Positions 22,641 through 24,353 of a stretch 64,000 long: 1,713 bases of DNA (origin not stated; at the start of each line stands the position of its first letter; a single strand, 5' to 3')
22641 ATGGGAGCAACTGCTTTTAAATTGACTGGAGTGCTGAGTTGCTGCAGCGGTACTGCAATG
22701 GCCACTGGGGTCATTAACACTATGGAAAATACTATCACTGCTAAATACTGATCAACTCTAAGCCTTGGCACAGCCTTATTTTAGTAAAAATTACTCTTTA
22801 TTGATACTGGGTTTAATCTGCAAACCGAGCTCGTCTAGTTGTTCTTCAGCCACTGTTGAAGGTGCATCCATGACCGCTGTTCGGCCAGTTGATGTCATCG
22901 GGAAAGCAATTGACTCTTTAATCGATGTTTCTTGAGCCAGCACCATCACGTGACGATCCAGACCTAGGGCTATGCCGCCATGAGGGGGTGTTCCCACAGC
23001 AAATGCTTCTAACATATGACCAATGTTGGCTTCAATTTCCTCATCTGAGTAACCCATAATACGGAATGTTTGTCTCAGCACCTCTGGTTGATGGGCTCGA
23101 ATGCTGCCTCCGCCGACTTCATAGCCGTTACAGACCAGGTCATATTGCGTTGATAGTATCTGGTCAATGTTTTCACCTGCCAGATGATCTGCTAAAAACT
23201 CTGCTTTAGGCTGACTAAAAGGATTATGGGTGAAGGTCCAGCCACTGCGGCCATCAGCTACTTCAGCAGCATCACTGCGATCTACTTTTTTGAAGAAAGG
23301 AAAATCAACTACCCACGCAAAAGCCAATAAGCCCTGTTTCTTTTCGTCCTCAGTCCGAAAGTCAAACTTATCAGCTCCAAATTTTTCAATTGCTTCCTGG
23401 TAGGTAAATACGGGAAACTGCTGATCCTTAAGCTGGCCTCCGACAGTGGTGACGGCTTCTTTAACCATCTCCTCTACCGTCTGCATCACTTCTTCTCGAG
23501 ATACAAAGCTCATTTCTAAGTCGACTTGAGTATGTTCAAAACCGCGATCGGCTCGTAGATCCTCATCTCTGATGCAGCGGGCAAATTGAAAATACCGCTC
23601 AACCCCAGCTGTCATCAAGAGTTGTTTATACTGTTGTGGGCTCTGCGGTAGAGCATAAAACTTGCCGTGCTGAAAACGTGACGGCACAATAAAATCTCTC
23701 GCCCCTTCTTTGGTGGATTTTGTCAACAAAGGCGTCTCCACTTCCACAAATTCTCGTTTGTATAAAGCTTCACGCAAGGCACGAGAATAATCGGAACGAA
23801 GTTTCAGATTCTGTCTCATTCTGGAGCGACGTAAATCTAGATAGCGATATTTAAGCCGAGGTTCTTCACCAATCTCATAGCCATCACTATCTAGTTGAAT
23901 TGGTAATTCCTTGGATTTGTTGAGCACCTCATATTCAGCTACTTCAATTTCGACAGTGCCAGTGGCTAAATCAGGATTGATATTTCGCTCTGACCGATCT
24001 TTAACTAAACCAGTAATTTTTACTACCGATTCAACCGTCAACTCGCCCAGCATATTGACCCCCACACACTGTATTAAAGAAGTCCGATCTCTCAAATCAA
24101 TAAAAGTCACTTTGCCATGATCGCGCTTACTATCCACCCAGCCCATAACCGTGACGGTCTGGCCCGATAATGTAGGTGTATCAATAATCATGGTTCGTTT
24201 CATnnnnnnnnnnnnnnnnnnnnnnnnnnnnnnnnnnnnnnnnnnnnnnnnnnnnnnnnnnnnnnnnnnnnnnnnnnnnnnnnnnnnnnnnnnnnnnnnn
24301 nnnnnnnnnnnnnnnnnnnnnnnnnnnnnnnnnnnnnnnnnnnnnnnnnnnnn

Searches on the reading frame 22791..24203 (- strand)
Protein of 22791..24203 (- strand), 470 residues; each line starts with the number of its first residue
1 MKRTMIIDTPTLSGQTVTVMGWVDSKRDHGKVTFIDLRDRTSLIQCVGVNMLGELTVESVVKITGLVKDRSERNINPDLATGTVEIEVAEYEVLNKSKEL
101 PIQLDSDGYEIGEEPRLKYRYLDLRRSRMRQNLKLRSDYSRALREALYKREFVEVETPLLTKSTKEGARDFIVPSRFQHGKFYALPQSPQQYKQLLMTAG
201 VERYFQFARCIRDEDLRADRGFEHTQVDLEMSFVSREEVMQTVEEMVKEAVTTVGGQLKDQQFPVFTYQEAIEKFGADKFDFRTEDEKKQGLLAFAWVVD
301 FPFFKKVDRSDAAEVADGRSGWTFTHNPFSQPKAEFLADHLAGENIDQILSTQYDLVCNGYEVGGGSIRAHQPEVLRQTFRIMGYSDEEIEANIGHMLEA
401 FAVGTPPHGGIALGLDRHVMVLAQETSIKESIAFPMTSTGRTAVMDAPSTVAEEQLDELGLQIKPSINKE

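Call 6: search_protein_families(library=pfam, proteins=[window:22791-24203:-])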
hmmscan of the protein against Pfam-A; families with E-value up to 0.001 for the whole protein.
window:22791-24203:- (470 aa): 2 families
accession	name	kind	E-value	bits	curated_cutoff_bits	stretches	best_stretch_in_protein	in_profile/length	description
PF00152.25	tRNA-synt_2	-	1.4e-105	353.3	25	1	113-437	2-307/308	tRNA synthetases class II (D, K and N)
PF01336.31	tRNA_anti-codon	-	9.4e-14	51.6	27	1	17-94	1-75/75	OB-fold nucleic acid binding domain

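Call 7: search_protein_families(library=ncbifam, proteins=[window:22791-24203:-])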
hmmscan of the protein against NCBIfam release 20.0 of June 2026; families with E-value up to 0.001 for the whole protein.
window:22791-24203:- (470 aa): 15 families
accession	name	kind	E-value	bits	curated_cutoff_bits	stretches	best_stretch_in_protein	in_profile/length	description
NF001750.0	PRK00476.1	equivalog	9.5e-174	578.9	443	2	13-286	17-297/590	aspartate--tRNA ligase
TIGR00459.1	aspS_bact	equivalog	6.8e-153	510.1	373.85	2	12-289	14-295/586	aspartate--tRNA ligase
NF009460.0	PRK12820.1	equivalog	1.7e-113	380.2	1379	2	11-284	32-323/723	bifunctional aspartyl-tRNA synthetase/aspartyl/glutamyl-tRNA amidotransferase subunit C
NF003483.0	PRK05159.1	equivalog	4.9e-67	226.7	353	1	2-435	4-430/438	aspartate--tRNA(Asn) ligase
TIGR00458.1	aspS_nondisc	equivalog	6.2e-61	206.6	368.4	1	10-436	8-421/428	aspartate--tRNA(Asn) ligase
NF003037.0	PRK03932.1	equivalog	9.3e-37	127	414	2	9-257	11-265/451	asparagine--tRNA ligase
NF001756.1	PRK00484.1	subfamily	4e-36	124.7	468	2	13-259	50-295/488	lysine--tRNA ligase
TIGR00457.1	asnS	equivalog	8.8e-34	117.1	342.6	2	9-260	11-270/455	asparagine--tRNA ligase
TIGR00499.1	lysS_bact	equivalog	1.8e-33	116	427.6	2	14-282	53-314/496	lysine--tRNA ligase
NF002821.0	PRK02983.1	equivalog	1.4e-32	112.7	742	2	12-257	657-902/1102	bifunctional lysylphosphatidylglycerol synthetase/lysine--tRNA ligase LysX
NF009101.0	PRK12445.1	subfamily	7.1e-21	74.3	1026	1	17-274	68-326/505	lysine--tRNA ligase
TIGR00462.1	genX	equivalog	2.1e-17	63.5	286.9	2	134-276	2-143/304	EF-P lysine aminoacylase EpmA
NF006828.0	PRK09350.1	equivalog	1.2e-15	57.6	264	2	127-275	10-156/325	elongation factor P--(R)-beta-lysine ligase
NF005052.0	PRK06462.1-1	equivalog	5.4e-14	52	368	1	108-258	24-177/353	asparagine synthetase A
NF005054.0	PRK06462.1-4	equivalog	1.6e-12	47.1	309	1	121-302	13-211/318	asparagine synthetase A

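Call 10: find_related_loci(query=window:22791-24203:-, collection=genome_contigs, flank=3000)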
Query window:22791-24203:- (470 aa) in genome_contigs; peptide patterns used: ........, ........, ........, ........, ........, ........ (x = any residue, [..] = any of these).
599 stretches matched a pattern (row limit reached: there are more); 595 encode a relative of the query (tblastn E <= 1e-3); the best 80 are kept; 80 distinct loci.
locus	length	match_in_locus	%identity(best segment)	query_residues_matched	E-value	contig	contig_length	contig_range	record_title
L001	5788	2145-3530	74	2-463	0e+0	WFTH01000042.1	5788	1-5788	MAG: Candidatus Microgenomates bacterium isolate S139_139 k151_341024, whole genome shotgun sequence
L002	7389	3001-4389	74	1-463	0e+0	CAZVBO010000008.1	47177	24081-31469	MAG TPA_asm: uncultured Pseudomonadales bacterium isolate SRP304446_co1_134 genome assembly, contig: NODE_494_length_471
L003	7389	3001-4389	72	1-463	0e+0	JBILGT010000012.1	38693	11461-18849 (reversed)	MAG: Limisphaerales bacterium isolate ME2016-09-28_3300042471_group7_bin68 Rohwer_bin1526_scaffold_355_c1, whole genome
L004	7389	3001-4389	73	2-464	0e+0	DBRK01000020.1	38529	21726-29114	MAG TPA_asm: Patescibacteria group bacterium UBA1370 UBA1370_contig_3483, whole genome shotgun sequence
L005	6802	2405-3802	70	1-465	0e+0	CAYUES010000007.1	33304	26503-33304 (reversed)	MAG TPA_asm: uncultured Pseudomonadales bacterium isolate SRP329715_co2_11 genome assembly, contig: NODE_2770_length_333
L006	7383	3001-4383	73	3-463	0e+0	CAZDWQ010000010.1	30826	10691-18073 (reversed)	MAG TPA_asm: uncultured Pseudomonadales bacterium isolate SRP192515_co1_182 genome assembly, contig: NODE_1280_length_30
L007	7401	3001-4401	71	2-468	0e+0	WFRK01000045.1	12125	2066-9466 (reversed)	MAG: Candidatus Microgenomates bacterium isolate S014_60 k151_292412, whole genome shotgun sequence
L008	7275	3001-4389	70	1-462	0e+0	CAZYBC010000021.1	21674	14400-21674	MAG TPA_asm: uncultured Pseudomonadales bacterium isolate SRP263991_co1_159 genome assembly, contig: NODE_3381_length_21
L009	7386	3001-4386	70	2-463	0e+0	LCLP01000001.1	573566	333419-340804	MAG: Candidatus Pacebacteria bacterium GW2011_GWA1_46_10 UX28_C0001, whole genome shotgun sequence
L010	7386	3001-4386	71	2-463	0e+0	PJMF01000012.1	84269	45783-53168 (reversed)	MAG: Candidatus Paceibacterota bacterium isolate Amazon_FNV_2010_13_2_2 contig_75_21632640_length_84269_multi_5_in_2_out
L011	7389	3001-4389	72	1-463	0e+0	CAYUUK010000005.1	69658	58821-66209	MAG TPA_asm: uncultured Pseudomonadales bacterium isolate SRP141376_co5_90 genome assembly, contig: NODE_817_length_6965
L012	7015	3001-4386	70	2-463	0e+0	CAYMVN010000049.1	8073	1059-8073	MAG TPA_asm: uncultured Pseudomonadales bacterium isolate SRP286056_co2_111 genome assembly, contig: NODE_15245_length_8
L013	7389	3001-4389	71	2-464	0e+0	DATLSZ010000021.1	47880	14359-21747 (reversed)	MAG TPA_asm: Candidatus Acidiferrales bacterium isolate SMAG_U13943 k141_683847, whole genome shotgun sequence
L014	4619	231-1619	70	2-464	0e+0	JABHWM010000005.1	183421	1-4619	MAG: Candidatus Paceibacterota bacterium isolate SI047_bin131 k141_258894, whole genome shotgun sequence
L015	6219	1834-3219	70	2-463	0e+0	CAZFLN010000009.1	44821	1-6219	MAG TPA_asm: uncultured Pseudomonadales bacterium isolate SRP344714_co1_414 genome assembly, contig: NODE_1742_length_44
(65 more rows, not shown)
